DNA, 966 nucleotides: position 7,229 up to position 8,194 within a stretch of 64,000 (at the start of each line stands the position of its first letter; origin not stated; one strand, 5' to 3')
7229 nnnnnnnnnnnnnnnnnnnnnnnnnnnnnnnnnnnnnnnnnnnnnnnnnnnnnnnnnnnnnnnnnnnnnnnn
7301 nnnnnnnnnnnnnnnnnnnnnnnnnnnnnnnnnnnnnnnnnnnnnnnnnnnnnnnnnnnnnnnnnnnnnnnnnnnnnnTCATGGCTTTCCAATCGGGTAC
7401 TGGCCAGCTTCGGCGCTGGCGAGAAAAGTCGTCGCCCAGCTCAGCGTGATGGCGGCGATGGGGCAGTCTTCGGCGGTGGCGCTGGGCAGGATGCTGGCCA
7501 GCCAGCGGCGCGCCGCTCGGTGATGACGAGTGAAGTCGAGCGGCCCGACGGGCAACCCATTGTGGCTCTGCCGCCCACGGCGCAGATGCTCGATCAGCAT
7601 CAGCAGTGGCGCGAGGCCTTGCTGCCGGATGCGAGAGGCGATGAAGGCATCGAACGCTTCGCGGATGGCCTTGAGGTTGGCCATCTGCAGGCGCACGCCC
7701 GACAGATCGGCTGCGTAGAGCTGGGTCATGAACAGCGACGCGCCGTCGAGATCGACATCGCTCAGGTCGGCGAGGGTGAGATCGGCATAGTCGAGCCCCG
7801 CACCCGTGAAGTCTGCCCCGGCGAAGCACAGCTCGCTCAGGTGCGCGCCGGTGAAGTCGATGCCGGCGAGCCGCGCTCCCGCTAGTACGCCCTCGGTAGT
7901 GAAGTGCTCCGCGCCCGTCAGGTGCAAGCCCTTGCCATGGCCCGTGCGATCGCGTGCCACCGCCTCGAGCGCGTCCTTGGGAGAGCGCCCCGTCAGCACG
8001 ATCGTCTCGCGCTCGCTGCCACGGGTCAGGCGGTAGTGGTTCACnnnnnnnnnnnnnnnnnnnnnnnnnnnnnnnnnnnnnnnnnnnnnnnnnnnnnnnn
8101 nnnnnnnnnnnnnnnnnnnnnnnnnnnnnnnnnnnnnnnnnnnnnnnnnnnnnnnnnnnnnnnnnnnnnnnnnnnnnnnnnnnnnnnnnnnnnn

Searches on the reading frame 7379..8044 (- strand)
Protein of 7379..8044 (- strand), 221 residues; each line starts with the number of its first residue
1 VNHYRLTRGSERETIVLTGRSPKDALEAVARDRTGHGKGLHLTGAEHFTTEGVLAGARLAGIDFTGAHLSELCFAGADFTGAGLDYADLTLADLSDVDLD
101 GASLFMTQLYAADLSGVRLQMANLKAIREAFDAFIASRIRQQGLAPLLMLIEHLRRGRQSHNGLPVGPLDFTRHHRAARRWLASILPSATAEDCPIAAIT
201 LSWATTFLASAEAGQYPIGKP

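Call 77: search_protein_families(library=pfam, proteins=[window:7379-8044:-], max_evalue=0.001)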
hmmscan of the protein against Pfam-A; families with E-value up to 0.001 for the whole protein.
window:7379-8044:- (221 aa): 3 families
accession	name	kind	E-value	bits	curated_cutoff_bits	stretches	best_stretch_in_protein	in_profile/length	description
PF00805.28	Pentapeptide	-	9.4e-13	47.9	20.2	3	54-82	8-36/40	Pentapeptide repeats (8 copies)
PF13599.13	Pentapeptide_4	-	0.00022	21.6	38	1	60-126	9-75/78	Pentapeptide repeat region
PF13576.12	Pentapeptide_3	-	0.00025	21.6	27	0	64-103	1-43/48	Pentapeptide repeats (9 copies)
